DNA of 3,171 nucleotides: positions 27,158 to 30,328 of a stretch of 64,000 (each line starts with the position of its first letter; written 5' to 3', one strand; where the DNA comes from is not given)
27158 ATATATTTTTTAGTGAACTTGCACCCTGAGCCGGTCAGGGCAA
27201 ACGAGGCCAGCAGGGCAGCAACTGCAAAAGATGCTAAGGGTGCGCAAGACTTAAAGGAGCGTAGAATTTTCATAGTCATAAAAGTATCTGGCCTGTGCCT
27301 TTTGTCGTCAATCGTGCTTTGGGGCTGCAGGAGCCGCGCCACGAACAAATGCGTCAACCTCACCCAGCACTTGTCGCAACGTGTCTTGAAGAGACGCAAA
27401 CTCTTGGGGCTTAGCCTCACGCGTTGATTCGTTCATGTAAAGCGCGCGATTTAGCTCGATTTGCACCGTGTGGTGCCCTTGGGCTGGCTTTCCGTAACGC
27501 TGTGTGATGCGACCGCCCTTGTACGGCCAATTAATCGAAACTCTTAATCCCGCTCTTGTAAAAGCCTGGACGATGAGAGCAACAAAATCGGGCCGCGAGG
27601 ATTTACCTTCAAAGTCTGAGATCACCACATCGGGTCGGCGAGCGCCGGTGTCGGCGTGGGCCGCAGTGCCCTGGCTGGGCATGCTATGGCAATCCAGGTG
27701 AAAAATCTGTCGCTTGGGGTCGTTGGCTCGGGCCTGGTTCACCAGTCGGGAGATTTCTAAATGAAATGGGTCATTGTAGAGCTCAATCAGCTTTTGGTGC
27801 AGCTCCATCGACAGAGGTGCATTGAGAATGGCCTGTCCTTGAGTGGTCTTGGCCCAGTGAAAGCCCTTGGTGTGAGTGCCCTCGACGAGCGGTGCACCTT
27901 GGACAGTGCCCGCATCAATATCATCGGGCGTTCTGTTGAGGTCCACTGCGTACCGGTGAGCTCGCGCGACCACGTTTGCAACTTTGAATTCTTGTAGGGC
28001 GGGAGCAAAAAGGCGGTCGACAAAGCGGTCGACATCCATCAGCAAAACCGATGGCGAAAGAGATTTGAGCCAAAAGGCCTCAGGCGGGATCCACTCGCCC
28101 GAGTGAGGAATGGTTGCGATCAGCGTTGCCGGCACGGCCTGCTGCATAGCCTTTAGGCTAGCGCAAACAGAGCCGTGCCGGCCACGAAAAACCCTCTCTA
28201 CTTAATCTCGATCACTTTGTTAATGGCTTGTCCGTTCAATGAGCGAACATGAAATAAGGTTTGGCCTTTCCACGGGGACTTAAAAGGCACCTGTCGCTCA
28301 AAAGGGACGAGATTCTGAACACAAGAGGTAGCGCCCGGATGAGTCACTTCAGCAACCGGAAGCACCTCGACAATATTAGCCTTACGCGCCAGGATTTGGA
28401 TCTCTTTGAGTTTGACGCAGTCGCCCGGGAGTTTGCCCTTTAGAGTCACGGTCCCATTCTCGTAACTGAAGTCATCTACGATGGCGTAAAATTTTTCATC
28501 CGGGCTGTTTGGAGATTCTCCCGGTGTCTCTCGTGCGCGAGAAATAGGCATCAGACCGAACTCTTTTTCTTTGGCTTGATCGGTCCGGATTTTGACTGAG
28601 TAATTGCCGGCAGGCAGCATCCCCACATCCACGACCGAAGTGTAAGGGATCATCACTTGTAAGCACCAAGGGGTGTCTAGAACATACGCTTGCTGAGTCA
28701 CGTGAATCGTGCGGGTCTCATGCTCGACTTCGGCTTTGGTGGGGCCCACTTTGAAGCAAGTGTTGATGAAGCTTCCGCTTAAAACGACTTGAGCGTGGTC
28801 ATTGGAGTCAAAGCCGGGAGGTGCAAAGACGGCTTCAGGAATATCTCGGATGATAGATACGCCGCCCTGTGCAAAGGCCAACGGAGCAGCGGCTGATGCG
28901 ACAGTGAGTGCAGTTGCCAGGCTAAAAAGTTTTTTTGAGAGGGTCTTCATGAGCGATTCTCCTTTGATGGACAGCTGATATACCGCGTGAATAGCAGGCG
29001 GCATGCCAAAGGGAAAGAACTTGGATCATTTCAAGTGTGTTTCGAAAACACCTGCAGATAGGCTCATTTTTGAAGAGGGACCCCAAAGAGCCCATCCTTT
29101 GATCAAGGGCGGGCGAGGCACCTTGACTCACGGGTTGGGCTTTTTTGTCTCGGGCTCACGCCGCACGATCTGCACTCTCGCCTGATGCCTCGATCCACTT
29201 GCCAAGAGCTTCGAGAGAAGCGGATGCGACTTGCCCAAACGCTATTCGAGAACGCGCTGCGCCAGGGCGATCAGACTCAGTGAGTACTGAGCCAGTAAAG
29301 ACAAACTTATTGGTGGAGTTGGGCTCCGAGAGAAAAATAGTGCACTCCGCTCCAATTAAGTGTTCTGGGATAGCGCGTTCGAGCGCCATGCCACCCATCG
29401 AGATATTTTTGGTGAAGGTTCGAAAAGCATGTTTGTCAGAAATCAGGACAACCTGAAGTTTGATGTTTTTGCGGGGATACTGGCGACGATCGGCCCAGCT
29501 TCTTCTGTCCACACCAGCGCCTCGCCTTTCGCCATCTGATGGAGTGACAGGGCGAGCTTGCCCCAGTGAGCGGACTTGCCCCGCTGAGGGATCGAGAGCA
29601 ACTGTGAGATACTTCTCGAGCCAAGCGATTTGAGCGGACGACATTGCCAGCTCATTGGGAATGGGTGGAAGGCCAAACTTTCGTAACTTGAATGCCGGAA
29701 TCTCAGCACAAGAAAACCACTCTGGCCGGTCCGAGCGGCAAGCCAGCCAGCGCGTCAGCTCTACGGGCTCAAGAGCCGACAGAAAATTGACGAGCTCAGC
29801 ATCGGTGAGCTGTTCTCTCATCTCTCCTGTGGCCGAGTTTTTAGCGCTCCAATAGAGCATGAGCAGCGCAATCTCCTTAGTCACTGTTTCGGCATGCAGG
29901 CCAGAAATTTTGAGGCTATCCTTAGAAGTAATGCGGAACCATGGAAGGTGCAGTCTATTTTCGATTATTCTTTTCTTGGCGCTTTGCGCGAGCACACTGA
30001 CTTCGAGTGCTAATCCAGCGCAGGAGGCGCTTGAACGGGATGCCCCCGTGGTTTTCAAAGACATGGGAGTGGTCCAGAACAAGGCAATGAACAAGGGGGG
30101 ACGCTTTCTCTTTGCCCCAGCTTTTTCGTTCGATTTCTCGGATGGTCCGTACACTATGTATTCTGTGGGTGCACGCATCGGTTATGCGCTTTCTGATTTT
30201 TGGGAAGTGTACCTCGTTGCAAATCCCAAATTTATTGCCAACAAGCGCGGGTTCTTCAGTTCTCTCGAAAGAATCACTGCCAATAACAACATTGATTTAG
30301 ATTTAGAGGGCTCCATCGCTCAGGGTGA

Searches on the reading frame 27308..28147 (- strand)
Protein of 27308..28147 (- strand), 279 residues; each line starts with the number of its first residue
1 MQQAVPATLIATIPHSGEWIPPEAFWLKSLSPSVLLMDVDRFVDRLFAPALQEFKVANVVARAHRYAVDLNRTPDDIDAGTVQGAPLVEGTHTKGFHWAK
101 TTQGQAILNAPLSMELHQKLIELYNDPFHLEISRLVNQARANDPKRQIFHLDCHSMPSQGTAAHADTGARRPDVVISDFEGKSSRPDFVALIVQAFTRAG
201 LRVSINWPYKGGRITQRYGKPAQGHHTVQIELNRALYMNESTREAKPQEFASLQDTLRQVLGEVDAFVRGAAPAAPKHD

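Call 55: search_protein_families(library=pfam, proteins=[window:27308-28147:-], max_evalue=0.01)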
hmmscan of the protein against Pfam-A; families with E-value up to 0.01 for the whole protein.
window:27308-28147:- (279 aa): 1 family
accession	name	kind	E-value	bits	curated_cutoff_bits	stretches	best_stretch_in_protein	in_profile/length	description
PF05013.17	FGase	-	4.1e-52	177.9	28.9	1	9-238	3-219/219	N-formylglutamate amidohydrolase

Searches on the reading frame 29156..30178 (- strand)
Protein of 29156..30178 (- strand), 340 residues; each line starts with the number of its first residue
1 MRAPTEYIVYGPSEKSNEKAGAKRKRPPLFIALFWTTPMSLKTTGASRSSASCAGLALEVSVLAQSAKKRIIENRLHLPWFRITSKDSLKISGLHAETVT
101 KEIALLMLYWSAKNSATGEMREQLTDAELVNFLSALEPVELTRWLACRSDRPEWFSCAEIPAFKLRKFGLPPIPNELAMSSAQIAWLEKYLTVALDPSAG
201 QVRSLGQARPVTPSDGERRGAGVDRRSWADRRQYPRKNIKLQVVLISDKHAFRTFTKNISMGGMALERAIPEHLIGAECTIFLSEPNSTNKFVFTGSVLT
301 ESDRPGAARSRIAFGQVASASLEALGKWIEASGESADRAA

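Call 12: search_protein_families(library=pfam, proteins=[window:29156-30178:-], max_evalue=0.001)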
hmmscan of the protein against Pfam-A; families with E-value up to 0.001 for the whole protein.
window:29156-30178:- (340 aa): 1 family
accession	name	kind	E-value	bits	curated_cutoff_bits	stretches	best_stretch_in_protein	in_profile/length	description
PF07238.19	PilZ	-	4e-08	34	22.5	1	230-329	1-100/102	PilZ domain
